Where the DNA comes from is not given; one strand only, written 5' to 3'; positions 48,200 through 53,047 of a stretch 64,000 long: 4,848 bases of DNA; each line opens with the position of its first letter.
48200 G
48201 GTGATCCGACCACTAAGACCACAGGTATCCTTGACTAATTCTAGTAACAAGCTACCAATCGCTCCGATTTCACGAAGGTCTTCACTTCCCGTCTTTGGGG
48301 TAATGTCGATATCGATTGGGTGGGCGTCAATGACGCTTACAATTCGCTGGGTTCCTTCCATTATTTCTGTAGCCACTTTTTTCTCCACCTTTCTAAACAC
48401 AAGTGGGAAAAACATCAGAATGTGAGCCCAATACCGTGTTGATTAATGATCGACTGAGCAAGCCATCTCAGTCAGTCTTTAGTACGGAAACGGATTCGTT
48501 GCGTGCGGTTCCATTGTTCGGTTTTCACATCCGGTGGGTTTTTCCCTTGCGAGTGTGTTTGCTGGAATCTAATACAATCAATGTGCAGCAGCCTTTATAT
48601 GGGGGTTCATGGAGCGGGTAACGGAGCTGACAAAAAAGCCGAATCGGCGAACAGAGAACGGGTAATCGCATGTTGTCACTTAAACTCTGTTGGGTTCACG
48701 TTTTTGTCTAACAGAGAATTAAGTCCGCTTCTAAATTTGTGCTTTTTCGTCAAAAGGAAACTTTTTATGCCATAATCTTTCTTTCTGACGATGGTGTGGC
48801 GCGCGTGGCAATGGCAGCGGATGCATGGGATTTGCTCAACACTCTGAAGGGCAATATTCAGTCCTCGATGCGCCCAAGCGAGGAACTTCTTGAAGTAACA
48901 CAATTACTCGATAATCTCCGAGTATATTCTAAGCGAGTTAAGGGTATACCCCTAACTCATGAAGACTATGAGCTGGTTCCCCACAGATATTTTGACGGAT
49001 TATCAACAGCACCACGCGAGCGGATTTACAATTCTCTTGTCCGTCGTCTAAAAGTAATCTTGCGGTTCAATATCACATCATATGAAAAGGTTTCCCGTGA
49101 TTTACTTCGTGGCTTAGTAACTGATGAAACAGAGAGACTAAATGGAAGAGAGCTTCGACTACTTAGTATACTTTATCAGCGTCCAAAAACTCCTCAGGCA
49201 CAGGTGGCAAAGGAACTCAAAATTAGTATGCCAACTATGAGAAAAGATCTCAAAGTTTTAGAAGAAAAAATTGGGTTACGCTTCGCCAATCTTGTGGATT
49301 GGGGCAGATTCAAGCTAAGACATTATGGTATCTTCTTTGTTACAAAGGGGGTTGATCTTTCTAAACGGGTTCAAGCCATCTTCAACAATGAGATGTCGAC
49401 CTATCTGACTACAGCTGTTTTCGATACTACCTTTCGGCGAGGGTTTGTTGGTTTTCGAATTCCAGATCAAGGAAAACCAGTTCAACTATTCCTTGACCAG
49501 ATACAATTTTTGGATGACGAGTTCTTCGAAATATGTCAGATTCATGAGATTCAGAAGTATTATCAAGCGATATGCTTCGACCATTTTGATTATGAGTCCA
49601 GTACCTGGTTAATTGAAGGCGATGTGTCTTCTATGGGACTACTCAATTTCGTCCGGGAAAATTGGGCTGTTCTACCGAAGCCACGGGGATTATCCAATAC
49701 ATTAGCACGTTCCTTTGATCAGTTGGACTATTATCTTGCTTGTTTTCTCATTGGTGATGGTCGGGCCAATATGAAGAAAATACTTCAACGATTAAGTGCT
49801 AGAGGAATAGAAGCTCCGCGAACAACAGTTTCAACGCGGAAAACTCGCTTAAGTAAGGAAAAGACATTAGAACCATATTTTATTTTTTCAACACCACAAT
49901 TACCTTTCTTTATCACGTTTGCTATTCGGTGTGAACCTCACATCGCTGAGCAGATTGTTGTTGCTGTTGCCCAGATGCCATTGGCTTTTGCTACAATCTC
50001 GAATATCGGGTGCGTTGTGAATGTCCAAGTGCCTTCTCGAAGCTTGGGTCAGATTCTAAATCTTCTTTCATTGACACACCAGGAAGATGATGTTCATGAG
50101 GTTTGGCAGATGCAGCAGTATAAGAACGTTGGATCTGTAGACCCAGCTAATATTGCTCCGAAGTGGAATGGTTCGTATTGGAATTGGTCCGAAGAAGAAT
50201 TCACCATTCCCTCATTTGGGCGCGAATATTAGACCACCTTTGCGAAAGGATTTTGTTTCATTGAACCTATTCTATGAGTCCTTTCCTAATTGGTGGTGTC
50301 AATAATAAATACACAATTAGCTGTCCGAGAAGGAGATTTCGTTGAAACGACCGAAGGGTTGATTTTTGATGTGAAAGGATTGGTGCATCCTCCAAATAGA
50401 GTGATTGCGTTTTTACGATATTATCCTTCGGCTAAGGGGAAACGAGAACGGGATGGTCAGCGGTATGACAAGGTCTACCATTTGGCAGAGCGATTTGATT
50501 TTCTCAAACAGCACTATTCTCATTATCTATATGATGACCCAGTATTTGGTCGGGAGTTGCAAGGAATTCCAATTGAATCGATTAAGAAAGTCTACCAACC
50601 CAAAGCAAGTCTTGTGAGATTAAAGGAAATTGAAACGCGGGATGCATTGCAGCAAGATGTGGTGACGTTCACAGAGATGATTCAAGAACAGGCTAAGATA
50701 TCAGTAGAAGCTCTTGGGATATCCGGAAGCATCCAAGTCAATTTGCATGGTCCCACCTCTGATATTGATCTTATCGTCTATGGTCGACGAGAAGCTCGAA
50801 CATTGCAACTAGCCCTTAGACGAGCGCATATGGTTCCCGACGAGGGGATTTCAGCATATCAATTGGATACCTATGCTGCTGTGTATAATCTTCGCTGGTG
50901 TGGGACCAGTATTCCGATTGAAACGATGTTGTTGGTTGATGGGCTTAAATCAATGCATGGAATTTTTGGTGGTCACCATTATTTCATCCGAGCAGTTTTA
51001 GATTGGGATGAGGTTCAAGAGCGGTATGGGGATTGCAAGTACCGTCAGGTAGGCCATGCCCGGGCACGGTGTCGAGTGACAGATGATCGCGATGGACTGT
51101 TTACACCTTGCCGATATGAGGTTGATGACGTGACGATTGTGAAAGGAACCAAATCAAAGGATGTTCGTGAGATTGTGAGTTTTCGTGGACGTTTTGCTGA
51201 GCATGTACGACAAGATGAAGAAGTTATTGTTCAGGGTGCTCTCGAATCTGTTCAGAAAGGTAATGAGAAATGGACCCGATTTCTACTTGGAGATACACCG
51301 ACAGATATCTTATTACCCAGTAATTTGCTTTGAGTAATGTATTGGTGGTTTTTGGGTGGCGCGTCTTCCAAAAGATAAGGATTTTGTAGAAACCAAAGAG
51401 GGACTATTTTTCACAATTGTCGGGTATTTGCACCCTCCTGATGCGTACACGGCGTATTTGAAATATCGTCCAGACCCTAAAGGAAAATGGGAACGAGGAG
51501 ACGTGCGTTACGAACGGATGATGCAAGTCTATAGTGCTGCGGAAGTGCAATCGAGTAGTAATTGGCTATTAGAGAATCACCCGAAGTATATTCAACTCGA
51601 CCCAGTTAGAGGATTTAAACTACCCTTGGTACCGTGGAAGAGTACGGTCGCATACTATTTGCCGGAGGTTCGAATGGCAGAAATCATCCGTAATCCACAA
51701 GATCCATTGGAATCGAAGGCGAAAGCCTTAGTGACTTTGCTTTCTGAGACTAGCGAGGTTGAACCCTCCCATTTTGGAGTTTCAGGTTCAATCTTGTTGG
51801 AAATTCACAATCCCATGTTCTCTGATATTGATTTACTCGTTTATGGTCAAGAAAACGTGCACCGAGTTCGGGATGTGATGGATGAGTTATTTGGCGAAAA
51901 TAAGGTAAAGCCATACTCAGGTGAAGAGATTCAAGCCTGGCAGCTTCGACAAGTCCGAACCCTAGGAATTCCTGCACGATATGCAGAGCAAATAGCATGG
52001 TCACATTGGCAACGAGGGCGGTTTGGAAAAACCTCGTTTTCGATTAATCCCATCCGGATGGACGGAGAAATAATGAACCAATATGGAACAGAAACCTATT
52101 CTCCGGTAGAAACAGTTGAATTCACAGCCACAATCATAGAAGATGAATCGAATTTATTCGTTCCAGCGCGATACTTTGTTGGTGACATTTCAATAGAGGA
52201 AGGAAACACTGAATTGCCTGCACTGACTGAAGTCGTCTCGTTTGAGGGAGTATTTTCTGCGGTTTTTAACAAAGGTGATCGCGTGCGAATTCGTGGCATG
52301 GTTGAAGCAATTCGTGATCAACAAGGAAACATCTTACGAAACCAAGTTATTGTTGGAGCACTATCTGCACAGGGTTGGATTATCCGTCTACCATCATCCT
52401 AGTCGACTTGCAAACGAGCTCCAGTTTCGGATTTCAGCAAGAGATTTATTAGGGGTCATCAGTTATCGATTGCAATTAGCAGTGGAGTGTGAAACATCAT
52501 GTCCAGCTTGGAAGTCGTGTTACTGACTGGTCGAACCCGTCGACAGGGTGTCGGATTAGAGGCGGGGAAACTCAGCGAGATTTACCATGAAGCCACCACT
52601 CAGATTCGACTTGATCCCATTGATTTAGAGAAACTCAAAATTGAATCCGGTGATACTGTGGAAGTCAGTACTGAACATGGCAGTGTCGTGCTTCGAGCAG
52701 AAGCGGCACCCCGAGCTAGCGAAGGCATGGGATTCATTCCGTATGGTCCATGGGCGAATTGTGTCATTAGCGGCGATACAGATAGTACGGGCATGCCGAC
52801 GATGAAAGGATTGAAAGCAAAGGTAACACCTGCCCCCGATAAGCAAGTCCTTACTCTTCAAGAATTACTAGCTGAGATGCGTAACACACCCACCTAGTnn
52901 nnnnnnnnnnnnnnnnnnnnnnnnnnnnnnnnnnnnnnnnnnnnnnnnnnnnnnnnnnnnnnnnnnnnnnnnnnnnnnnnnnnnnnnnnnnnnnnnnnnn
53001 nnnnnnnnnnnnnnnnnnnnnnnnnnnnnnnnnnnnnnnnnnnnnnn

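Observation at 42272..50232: Expanded family of about 470-aa double-HTH proteins: three paralogs within 8 kb, plus two related 325-aa paralogs at 3353-6686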

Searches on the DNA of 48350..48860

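Call 81: search_rna_families(source=window, start=48350, end=48860, threshold=evalue, max_evalue=5)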
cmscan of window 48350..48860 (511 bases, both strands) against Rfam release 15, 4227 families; matches with E-value up to 5: 2.
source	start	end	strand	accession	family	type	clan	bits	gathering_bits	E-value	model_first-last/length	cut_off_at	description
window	48385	48449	-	RF00681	mir-198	Gene; miRNA;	-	16.4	70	2.4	1-62/62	no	mir-198 microRNA precursor family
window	48373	48416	-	RF02444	SpR10_sRNA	Gene; sRNA;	-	13.6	50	4.9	1-47/47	no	Streptococcus sRNA SpR10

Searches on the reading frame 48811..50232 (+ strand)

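Call 3: search_protein_families(library=pfam, proteins=[window:48811-50232:+], max_evalue=1)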
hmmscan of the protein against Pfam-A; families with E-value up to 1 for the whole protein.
window:48811-50232:+ (473 aa): 9 families
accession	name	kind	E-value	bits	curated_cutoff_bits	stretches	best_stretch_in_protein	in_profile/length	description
PF13412.12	HTH_24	-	0.00054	19.9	21.9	1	111-153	2-44/48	Winged helix-turn-helix DNA-binding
PF12840.13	HTH_20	-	0.0032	17.9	27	1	116-155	8-46/51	Helix-turn-helix domain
PF08280.17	HTH_Mga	-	0.0065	16.9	23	1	113-150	6-43/59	M protein trans-acting positive regulator (MGA) HTH domain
PF01047.28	MarR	-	0.0085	16.4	24.6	1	111-153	2-44/59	MarR family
PF08279.18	HTH_11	-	0.018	15.3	25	1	113-153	1-42/55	HTH domain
PF12802.13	MarR_2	-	0.022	15.4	27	1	110-153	3-47/61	MarR family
PF08220.18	HTH_DeoR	-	0.023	14.9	21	1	117-153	5-41/57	DeoR-like helix-turn-helix domain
PF19187.6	HTH_PafC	-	0.11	12.8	32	1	113-150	5-42/115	PafC helix-turn-helix domain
PF09862.15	DUF2089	-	0.17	12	33.4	1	131-156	21-46/47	Domain of unknown function (DUF2089)-HTH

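Call 19: search_protein_families(library=ncbifam, proteins=[window:48811-50232:+], max_evalue=0.1)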
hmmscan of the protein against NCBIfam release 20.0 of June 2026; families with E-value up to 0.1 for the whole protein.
window:48811-50232:+ (473 aa): 7 families
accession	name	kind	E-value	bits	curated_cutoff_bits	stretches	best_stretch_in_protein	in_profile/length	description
NF053736.1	AcpB_EbpR_MafR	subfamily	0.00061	19.2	130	1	113-154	7-49/481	AcpB/EbpR/MafR family transcriptional regulator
NF040820.1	trans_reg_LrpA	equivalog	0.0084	16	250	1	113-155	5-47/141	HTH-type transcriptional regulator LrpA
TIGR04176.1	MarR_EPS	equivalog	0.017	15.2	88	1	114-162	6-54/105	MarR family EPS-associated transcriptional regulator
NF041396.1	TranRegLrp_Halo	equivalog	0.03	14.2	190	0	302-356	3-52/149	HTH-type transcriptional regulator Lrp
NF040947.1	trans_reg_LysM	equivalog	0.037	13.8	180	1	113-152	4-43/136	HTH-type transcriptional regulator LysM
TIGR02937.1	sigma70-ECF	superfamily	0.065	12.9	42.9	0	92-154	100-161/165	sigma-70 family RNA polymerase sigma factor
NF041395.1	TranRegLrpA1_Halo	equivalog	0.092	12.7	250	0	114-178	7-70/142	HTH-type transcriptional regulator LrpA1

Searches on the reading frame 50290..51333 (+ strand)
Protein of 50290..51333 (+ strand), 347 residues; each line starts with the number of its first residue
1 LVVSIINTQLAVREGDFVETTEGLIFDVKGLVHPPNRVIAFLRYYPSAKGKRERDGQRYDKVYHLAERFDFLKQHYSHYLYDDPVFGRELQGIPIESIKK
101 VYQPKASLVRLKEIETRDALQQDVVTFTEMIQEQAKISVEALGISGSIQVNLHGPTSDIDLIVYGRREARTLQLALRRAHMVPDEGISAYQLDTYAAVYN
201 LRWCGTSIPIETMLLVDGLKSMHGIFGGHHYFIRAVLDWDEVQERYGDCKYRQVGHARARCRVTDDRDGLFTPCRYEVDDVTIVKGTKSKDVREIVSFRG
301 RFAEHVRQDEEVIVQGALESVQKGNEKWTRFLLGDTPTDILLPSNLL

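Call 18: search_protein_families(library=pfam, proteins=[window:50290-51333:+], max_evalue=0.001)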
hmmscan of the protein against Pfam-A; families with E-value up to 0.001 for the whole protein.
window:50290-51333:+ (347 aa): 1 family
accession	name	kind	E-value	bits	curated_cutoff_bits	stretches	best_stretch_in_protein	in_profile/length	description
PF01909.29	NTP_transf_2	-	0.00022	22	21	1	135-170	12-45/93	Nucleotidyltransferase domain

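Call 86: search_protein_families(library=ncbifam, proteins=[window:50290-51333:+], max_evalue=0.001)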
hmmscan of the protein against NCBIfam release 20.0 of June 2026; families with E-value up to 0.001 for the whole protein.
window:50290-51333:+ (347 aa): 0 families

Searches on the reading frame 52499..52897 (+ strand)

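Call 51: search_protein_families(library=pfam, proteins=[window:52499-52897:+], max_evalue=0.01)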
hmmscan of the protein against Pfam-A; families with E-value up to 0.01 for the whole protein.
window:52499-52897:+ (132 aa): 2 families
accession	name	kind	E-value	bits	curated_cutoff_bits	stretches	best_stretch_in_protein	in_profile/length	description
PF01568.27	Molydop_binding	-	2.8e-15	56.7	26.8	1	7-104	2-108/110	Molydopterin dinucleotide binding domain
PF02359.24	CDC48_N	-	0.0018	18.8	35.1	1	33-67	14-50/85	Cell division protein 48 (CDC48), N-terminal domain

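Call 86: search_protein_families(library=ncbifam, proteins=[window:52499-52897:+], max_evalue=0.001)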
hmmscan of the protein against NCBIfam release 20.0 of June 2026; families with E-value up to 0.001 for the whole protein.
window:52499-52897:+ (132 aa): 6 families
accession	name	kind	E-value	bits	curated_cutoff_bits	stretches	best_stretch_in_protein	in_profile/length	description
NF042908.1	FMD_DH_FwdD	exception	6.5e-32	110.4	175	1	5-126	2-124/129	tungsten-dependent formylmethanofuran dehydrogenase subunit FwdD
NF041885.1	selenate_YnfE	exception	1.7e-06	26.2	1675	1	32-98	709-775/805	selenate/tellurate reductase subunit YnfE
TIGR01591.1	Fdh-alpha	equivalog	9.1e-05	20.7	666.25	1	23-105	581-668/672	formate dehydrogenase subunit alpha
NF041884.1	selenate_YnfF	exception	0.00011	20.3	1650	1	28-95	698-765/798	selenate/tellurate reductase subunit YnfF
TIGR02166.1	dmsA_ynfE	subfamily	0.00014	20.1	777.7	1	32-88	700-756/794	DMSO/selenate family reductase complex A subunit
TIGR02693.1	arsenite_ox_L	equivalog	0.00085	17.4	359.05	0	35-109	726-803/806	arsenate reductase (azurin) large subunit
